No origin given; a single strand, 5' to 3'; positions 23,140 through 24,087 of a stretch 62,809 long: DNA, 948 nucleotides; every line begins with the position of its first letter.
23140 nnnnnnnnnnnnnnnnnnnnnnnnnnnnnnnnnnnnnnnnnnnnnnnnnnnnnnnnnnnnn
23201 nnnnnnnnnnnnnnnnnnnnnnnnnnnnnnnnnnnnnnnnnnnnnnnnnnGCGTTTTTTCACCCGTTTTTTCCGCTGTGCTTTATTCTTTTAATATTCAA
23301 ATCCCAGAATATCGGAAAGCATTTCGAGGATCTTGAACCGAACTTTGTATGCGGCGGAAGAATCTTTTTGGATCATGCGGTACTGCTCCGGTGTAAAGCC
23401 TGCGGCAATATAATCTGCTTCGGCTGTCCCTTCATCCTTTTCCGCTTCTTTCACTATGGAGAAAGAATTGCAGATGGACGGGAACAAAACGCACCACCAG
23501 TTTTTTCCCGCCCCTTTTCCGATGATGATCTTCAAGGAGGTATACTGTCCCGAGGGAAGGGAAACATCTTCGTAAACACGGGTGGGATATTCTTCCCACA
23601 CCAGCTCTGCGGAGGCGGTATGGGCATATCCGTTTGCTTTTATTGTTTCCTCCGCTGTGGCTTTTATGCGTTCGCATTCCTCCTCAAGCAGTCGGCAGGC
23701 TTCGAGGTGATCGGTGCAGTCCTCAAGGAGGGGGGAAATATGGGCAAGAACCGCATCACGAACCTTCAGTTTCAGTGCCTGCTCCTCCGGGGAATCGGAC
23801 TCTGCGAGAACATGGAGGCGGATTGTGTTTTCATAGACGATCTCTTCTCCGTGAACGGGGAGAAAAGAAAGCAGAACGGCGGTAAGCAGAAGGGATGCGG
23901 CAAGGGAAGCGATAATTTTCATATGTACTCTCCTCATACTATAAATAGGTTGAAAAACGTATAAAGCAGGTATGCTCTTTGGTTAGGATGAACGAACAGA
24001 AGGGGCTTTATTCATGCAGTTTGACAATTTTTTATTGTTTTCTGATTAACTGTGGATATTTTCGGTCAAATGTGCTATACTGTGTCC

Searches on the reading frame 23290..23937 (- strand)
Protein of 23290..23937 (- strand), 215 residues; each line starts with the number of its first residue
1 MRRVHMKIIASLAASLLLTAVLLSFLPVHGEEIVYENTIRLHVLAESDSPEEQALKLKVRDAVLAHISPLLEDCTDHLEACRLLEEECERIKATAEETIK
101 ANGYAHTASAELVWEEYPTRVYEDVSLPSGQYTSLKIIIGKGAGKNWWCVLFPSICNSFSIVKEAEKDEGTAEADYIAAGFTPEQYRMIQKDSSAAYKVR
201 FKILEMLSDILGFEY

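Call 12: find_encoding_contigs(protein=window:23290-23937:-, flank=4000, max_places=10)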
Protein window:23290-23937:- (215 aa): no gene with exactly this product is on record in the collection.

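Call 24: find_related_loci(query=window:23290-23937:-, collection=genome_contigs, flank=4000)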
Query window:23290-23937:- (215 aa) in genome_contigs; peptide patterns used: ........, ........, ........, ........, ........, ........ (x = any residue, [..] = any of these).
599 stretches matched a pattern (row limit reached: there are more); 571 encode a relative of the query (tblastn E <= 1e-3); the best 80 are kept; 80 distinct loci.
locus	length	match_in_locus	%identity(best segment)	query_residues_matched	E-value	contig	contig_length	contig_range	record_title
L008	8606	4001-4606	53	2-211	5e-68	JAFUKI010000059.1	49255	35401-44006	MAG: Clostridia bacterium isolate RGIG4573 Roe_deer_Rectum-2__c225009, whole genome shotgun sequence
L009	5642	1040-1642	48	9-215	9e-63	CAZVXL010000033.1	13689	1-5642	MAG TPA_asm: uncultured Lachnospiraceae bacterium isolate SRP313737_co1_119 genome assembly, contig: NODE_6851_length_13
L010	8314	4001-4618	49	2-215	2e-62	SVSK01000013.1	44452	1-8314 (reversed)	MAG: Oscillospiraceae bacterium isolate SIG667 NODE_18799_length_44452_cov_6.412092, whole genome shotgun sequence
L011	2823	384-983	49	5-215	2e-62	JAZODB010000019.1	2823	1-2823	MAG: Eubacteriales bacterium isolate T1900044752_TS20190418.MAGScoT_cleanbin_000145 SGB_2251_k141_1014633, whole genome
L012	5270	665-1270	50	4-215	2e-61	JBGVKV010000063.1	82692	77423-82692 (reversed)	MAG: Eubacteriales bacterium isolate fecal_MAG_297 fecal_MAG_297_contig_0063, whole genome shotgun sequence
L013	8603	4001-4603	50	6-215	4e-61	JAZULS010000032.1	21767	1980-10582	MAG: Eubacteriales bacterium isolate T1900044904_TS20190370.MAGScoT_cleanbin_000023 SGB_3305_k141_779234, whole genome s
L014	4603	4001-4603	50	2-210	1e-60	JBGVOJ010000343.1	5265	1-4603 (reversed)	MAG: Eubacteriales bacterium isolate fecal_MAG_213 fecal_MAG_213_contig_0343, whole genome shotgun sequence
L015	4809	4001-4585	52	6-210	9e-61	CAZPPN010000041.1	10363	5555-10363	MAG TPA_asm: uncultured Ruminococcus sp. isolate SRP315200_co1_865 genome assembly, contig: NODE_14400_length_10363_cov_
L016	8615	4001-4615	49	2-215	1e-60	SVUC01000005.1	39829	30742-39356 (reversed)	MAG: Oscillospiraceae bacterium isolate SIG711 NODE_21957_length_39829_cov_1.491864, whole genome shotgun sequence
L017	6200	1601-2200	48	6-212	5e-60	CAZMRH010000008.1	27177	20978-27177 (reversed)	MAG TPA_asm: uncultured Lachnospiraceae bacterium isolate SRP192927_co1_148 genome assembly, contig: NODE_3188_length_27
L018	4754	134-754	45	3-215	2e-59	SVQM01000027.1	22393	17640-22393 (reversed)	MAG: Oscillospiraceae bacterium isolate SIG617 NODE_12089_length_22393_cov_1.389113, whole genome shotgun sequence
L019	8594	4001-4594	45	6-211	7e-59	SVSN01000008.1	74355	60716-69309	MAG: Oscillospiraceae bacterium isolate SIG670 NODE_8560_length_74355_cov_7.677925, whole genome shotgun sequence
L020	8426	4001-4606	46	2-212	2e-58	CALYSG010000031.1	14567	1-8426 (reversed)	MAG: uncultured Clostridia bacterium isolate SRR7188232_bin.23_metaWRAP_v1.3_MAG genome assembly, contig: ERZ9280833.202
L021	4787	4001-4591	48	6-210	2e-58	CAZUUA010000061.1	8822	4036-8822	MAG TPA_asm: uncultured Ruminococcus sp. isolate SRP350583_co1_434 genome assembly, contig: NODE_13120_length_8822_cov_6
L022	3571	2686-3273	50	6-211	2e-58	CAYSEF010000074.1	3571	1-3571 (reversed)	MAG TPA_asm: uncultured Ruminococcus sp. isolate SRP350583_co2_77 genome assembly, contig: NODE_38864_length_3571_cov_27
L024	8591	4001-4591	46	6-211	3e-58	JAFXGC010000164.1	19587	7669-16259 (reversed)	MAG: Clostridia bacterium isolate RGIG6384 Sheep_Rectum-5__c701569, whole genome shotgun sequence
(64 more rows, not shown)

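Call 30: find_homologous_proteins(query=window:23290-23937:-, max_evalue=1e-40)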
Query window:23290-23937:- (215 aa): 2855 proteins with E <= 1e-40 among 8000 candidates; the best 120 are listed.
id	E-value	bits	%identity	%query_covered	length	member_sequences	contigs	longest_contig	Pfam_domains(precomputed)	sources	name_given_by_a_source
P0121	3.8e-133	459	100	98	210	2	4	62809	PF09551.16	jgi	-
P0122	6.1e-95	335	71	88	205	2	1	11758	PF09551.16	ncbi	-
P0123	2.6e-94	333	73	98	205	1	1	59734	PF09551.16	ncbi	-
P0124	3.9e-93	329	72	98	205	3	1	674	PF09551.16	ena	-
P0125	9.2e-91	321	71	98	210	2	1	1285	PF09551.16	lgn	-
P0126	2.4e-90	320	70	98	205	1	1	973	PF09551.16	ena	-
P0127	5.9e-90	318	69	98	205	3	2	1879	PF09551.16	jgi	-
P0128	7.0e-90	318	70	86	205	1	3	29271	PF09551.16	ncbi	-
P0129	8.0e-90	318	70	98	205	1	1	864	PF09551.16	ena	-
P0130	5.5e-89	315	70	98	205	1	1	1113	PF09551.16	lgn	-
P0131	8.2e-89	315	70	98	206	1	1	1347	PF09551.16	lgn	-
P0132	2.7e-87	310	70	98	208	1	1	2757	PF09551.16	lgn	-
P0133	3.3e-86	306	66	98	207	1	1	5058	PF09551.16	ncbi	-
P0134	1.7e-85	304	68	89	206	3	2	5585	PF09551.16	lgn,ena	-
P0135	2.6e-85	303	68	98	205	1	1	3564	PF09551.16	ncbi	-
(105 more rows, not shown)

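Call 31: find_encoding_contigs(protein=P0121, flank=2500, max_places=10)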
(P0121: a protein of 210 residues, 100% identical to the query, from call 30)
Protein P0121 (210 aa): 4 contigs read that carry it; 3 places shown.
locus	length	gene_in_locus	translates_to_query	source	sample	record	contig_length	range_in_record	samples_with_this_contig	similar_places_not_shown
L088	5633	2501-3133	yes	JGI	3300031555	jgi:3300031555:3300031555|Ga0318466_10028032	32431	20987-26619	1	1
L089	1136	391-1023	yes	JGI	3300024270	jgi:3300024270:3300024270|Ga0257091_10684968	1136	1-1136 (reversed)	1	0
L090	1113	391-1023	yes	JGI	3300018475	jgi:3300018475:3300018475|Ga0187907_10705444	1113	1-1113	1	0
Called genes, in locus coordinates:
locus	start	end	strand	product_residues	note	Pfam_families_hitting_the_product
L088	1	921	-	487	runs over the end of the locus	PF02386:TrkH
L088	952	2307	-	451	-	PF02254:TrkA_N, PF03807:F420_oxidored (faint), PF13241:NAD_binding_7 (faint), PF02080:TrkA_C, PF02254:TrkA_N, PF02080:TrkA_C (weak)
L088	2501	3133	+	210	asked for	PF09551:Spore_II_R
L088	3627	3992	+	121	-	-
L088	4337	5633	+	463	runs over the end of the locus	PF01595:CNNM, PF00571:CBS (weak), PF03471:CorC_HlyC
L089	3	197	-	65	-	?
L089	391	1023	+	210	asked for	PF09551:Spore_II_R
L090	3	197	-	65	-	?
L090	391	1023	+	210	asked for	PF09551:Spore_II_R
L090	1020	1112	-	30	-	?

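Call 32: find_encoding_contigs(protein=P0123, flank=3000, max_places=3)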
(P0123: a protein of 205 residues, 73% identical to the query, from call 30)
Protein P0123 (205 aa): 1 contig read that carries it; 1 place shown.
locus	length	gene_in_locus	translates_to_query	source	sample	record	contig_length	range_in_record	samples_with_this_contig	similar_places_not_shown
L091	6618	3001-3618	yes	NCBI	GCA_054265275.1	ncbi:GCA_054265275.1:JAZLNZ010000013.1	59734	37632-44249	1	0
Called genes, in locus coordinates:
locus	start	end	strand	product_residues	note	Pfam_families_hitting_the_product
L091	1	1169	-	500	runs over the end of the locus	PF02386:TrkH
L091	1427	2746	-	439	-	PF02254:TrkA_N, PF02080:TrkA_C, PF02254:TrkA_N, PF02080:TrkA_C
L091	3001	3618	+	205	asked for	PF09551:Spore_II_R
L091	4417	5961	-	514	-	PF04542:Sigma70_r2, PF04545:Sigma70_r4, PF08281:Sigma70_r4_2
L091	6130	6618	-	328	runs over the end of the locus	-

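Call 33: find_encoding_contigs(protein=P0122, flank=3000, max_places=3)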
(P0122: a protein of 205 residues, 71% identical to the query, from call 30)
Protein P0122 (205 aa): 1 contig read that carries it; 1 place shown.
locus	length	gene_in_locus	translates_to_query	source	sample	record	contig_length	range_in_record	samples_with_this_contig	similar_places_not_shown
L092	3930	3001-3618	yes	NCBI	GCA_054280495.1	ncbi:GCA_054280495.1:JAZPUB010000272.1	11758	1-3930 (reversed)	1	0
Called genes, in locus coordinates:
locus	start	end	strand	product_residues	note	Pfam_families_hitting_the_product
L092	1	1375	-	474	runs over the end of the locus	PF02386:TrkH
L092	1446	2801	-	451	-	PF02254:TrkA_N, PF03807:F420_oxidored (faint), PF07992:Pyr_redox_2 (faint), PF13241:NAD_binding_7 (faint), PF02080:TrkA_C, PF02254:TrkA_N, PF02080:TrkA_C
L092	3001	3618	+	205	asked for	PF09551:Spore_II_R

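Call 34: find_encoding_contigs(protein=P0128, flank=3000, max_places=3)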
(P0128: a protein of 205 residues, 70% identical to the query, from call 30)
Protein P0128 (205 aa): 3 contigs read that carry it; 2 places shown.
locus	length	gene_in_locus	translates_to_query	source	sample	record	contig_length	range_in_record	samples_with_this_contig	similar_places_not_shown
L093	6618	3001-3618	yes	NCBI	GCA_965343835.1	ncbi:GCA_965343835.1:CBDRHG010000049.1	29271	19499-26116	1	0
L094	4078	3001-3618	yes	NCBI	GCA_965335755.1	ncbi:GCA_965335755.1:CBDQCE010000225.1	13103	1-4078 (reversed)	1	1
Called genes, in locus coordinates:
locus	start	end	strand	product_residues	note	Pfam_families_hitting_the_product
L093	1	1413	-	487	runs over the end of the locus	PF02386:TrkH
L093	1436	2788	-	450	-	PF00070:Pyr_redox (faint), PF02254:TrkA_N, PF03807:F420_oxidored (faint), PF07992:Pyr_redox_2 (faint), PF13241:NAD_binding_7 (faint), PF02080:TrkA_C, PF02254:TrkA_N, PF02080:TrkA_C, +1 more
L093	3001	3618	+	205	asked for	PF09551:Spore_II_R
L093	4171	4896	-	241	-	-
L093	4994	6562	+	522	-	PF00884:Sulfatase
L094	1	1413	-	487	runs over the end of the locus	PF02386:TrkH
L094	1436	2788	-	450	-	PF00070:Pyr_redox (faint), PF02254:TrkA_N, PF03807:F420_oxidored (faint), PF07992:Pyr_redox_2 (faint), PF13241:NAD_binding_7 (faint), PF02080:TrkA_C, PF02254:TrkA_N, PF02080:TrkA_C, +1 more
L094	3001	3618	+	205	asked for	PF09551:Spore_II_R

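Call 42: find_related_loci(query=window:23290-23937:-, collection=metagenome_contigs, flank=2500)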
Query window:23290-23937:- (215 aa) in metagenome_contigs; peptide patterns used: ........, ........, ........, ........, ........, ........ (x = any residue, [..] = any of these).
426 stretches matched a pattern; 344 encode a relative of the query (tblastn E <= 1e-3); the best 80 are kept; 80 distinct loci.
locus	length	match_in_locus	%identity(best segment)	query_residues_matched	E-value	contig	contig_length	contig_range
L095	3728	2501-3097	48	6-215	2e-63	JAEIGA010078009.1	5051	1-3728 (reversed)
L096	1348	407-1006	47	6-215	5e-64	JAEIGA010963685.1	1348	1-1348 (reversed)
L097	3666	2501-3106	50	4-215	6e-59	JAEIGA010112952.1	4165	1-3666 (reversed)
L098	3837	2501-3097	47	5-215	6e-59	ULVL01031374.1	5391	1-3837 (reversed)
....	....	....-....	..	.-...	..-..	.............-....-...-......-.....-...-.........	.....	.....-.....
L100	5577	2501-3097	47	5-215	1e-58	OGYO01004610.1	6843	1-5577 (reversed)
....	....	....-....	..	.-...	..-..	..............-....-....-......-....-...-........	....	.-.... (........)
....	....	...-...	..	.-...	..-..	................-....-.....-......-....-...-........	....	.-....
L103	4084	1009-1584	47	12-210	8e-57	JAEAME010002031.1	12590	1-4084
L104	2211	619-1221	44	6-211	1e-56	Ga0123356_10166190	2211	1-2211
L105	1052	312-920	46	2-208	1e-59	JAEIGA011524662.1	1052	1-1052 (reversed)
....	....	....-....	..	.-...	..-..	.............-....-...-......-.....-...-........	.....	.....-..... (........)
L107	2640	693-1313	43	2-211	8e-56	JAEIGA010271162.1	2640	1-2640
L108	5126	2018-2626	44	3-210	1e-55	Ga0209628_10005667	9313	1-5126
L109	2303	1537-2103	47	16-210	3e-55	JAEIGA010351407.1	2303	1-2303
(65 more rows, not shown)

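Call 48: find_encoding_contigs(protein=P0134, flank=3500, max_places=4)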
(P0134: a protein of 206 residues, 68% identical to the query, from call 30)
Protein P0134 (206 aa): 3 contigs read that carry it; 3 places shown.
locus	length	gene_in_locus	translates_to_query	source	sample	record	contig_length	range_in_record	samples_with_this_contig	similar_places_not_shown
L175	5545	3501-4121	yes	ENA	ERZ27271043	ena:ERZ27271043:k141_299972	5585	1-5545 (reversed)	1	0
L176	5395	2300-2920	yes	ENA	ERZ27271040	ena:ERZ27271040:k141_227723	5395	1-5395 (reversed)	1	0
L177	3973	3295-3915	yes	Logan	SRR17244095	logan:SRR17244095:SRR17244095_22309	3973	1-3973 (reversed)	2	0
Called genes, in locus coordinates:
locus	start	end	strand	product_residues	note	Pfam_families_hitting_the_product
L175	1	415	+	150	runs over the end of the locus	?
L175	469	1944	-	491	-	PF02386:TrkH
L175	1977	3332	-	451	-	PF02254:TrkA_N, PF03807:F420_oxidored (faint), PF13241:NAD_binding_7 (faint), PF02080:TrkA_C, PF02254:TrkA_N, PF02080:TrkA_C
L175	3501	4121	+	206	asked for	PF09551:Spore_II_R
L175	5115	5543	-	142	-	?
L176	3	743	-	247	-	?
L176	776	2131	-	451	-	PF02254:TrkA_N, PF03807:F420_oxidored (faint), PF13241:NAD_binding_7 (faint), PF02080:TrkA_C, PF02254:TrkA_N, PF02080:TrkA_C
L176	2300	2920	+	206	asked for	PF09551:Spore_II_R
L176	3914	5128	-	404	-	PF06826:Asp-Al_Ex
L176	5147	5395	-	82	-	?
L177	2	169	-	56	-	?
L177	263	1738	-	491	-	PF02386:TrkH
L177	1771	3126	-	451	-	PF02254:TrkA_N, PF03807:F420_oxidored (faint), PF13241:NAD_binding_7 (faint), PF02080:TrkA_C, PF02254:TrkA_N, PF02080:TrkA_C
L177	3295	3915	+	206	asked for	PF09551:Spore_II_R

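Call 49: find_encoding_contigs(protein=P0133, flank=3500, max_places=4)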
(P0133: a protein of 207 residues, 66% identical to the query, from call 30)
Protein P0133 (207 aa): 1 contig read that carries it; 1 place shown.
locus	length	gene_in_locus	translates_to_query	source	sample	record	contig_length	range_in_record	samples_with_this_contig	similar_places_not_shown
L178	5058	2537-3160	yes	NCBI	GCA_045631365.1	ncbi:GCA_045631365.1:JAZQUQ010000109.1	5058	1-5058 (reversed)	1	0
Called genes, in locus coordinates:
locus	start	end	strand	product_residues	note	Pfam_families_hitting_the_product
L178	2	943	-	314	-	?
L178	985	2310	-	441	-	PF02254:TrkA_N, PF02080:TrkA_C, PF02254:TrkA_N, PF02080:TrkA_C (weak)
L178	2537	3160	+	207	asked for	PF09551:Spore_II_R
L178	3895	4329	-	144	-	PF11457:DUF3021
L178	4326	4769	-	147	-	PF04397:LytTR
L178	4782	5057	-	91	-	?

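Call 50: find_encoding_contigs(protein=P0135, flank=3500, max_places=4)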
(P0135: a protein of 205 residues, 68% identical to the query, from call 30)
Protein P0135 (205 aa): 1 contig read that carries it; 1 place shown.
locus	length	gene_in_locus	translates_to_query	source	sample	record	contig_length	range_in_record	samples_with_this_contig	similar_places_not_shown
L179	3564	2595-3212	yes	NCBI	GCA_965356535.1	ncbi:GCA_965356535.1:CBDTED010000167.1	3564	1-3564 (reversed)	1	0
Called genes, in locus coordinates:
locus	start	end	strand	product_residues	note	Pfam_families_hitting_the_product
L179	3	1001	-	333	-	?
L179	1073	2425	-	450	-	PF00070:Pyr_redox (faint), PF02254:TrkA_N, PF03807:F420_oxidored (faint), PF07992:Pyr_redox_2 (faint), PF13241:NAD_binding_7 (faint), PF02080:TrkA_C, PF02254:TrkA_N, PF02080:TrkA_C (weak), +1 more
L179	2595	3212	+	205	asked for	PF09551:Spore_II_R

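Call 70: search_protein_families(library=pfam, proteins=[L091:4417-5961:-, L093:4171-4896:-], max_evalue=0.01)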
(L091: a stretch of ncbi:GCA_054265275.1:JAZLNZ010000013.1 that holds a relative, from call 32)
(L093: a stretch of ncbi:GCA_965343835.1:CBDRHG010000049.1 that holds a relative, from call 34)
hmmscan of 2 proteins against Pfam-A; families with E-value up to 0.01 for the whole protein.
L091:4417-5961:- (514 aa): 8 families
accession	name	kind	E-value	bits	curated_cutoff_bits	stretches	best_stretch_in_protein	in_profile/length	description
PF08281.18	Sigma70_r4_2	-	2.9e-14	52.9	25.7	1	101-152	3-54/54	Sigma-70, region 4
PF04545.22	Sigma70_r4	-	4.2e-13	49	24.1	1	109-154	5-50/50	Sigma-70, region 4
PF04542.20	Sigma70_r2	-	8e-10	38.8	24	1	5-68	1-66/71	Sigma-70 region 2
PF00196.25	GerE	-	7.9e-05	22.7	23.5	1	120-153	13-46/57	Bacterial regulatory proteins, luxR family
PF12840.13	HTH_20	-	0.00071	19.9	27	0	204-233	15-44/51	Helix-turn-helix domain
PF13412.12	HTH_24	-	0.0014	18.6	21.9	0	124-149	17-42/48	Winged helix-turn-helix DNA-binding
PF13384.12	HTH_23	-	0.0031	17.7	24.6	0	117-142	10-35/50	Homeodomain-like domain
PF04967.18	HTH_10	-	0.0046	17.2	23.1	0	201-226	17-42/53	HTH DNA binding domain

L093:4171-4896:- (241 aa): 0 families

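Call 91: search_protein_families(library=pfam, proteins=[L024:5280-5819:-, L024:5964-7148:+, L024:7181-8317:-, L008:5436-6989:+, L008:7362-7838:-], max_evalue=0.001)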
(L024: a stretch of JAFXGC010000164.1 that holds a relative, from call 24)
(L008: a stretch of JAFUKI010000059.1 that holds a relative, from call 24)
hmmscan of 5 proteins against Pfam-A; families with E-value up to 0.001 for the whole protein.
L024:5280-5819:- (179 aa): 1 family
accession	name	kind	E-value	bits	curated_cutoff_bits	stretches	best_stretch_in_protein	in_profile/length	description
PF05389.17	MecA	-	1.3e-16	61.4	22.5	2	1-85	1-85/221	Negative regulator of genetic competence (MecA)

L024:5964-7148:+ (394 aa): 2 families
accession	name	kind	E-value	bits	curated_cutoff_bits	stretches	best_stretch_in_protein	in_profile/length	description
PF01676.23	Metalloenzyme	-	6.5e-38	131.1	24.3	1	4-380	1-251/252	Metalloenzyme superfamily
PF00884.28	Sulfatase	-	2.3e-05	24.3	25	1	287-379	200-301/301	Sulfatase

L024:7181-8317:- (378 aa): 1 family
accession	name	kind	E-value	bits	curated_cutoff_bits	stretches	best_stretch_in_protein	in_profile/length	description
PF01098.24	FTSW_RODA_SPOVE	-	1e-69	235.7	26.4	1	21-369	7-355/356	Cell cycle protein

L008:5436-6989:+ (517 aa): 4 families
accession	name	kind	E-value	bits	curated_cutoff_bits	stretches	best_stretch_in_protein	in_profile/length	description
PF04542.20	Sigma70_r2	-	2.8e-09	37.1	24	1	22-78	2-60/71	Sigma-70 region 2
PF08281.18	Sigma70_r4_2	-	6.8e-09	35.7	25.7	1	132-171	13-52/54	Sigma-70, region 4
PF04545.22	Sigma70_r4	-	1.4e-05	24.9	24.1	1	135-174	10-49/50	Sigma-70, region 4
PF13556.12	HTH_30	-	0.00019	21.6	27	1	138-174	5-41/59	PucR C-terminal helix-turn-helix domain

L008:7362-7838:- (158 aa): 0 families
